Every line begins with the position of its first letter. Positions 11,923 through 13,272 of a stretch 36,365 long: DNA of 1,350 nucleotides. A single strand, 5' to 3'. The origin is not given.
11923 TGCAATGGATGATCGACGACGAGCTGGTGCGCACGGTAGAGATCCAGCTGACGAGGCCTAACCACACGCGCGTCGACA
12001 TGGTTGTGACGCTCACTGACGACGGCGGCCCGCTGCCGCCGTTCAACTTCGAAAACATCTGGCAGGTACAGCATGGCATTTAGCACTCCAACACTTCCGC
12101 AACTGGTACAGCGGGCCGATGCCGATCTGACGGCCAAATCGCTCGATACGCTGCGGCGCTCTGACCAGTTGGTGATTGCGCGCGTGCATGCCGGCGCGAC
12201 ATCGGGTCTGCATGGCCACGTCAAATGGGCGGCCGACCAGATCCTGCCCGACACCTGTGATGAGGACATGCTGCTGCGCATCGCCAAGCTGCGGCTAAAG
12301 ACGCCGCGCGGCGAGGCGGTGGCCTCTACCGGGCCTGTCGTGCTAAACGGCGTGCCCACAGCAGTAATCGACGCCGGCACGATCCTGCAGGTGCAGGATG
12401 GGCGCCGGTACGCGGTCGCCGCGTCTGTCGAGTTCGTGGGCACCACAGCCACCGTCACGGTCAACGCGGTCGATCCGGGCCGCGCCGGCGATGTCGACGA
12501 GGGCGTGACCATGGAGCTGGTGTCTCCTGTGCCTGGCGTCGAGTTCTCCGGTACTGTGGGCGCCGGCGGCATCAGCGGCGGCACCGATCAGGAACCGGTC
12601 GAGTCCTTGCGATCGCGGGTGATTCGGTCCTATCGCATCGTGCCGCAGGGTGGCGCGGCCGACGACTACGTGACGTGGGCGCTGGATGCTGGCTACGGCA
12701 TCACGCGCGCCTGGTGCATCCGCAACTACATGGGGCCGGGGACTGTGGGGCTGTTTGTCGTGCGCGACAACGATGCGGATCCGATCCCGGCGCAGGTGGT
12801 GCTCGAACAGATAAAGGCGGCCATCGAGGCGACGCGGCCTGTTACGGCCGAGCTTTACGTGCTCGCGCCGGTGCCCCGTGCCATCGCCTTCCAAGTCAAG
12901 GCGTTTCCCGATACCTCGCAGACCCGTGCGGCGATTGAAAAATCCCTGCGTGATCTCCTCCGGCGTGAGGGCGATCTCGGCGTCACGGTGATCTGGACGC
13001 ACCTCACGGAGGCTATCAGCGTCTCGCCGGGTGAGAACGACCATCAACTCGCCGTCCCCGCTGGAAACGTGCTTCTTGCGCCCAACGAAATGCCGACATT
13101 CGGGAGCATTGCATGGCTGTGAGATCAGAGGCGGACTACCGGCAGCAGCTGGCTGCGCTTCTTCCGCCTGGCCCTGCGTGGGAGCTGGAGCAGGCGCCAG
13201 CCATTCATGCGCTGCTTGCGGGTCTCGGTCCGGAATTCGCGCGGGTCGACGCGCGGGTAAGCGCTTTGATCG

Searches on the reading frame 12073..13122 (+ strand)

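Call 50: search_protein_families(library=phrogs, proteins=[window:12073-13122:+], max_evalue=0.00001)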
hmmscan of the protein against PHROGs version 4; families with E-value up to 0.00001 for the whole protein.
window:12073-13122:+ (349 aa): 4 families
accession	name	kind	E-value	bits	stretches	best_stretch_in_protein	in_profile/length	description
phrog_6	-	tail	6.9e-64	217.4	1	1-348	65-403/548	baseplate wedge subunit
phrog_1608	-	tail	1.5e-39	136.5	1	168-349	2-189/192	tail protein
phrog_2103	-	tail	3.5e-36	125.1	1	1-160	1-161/162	baseplate protein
phrog_4226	-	tail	8.8e-07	29.5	1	172-341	43-214/228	baseplate protein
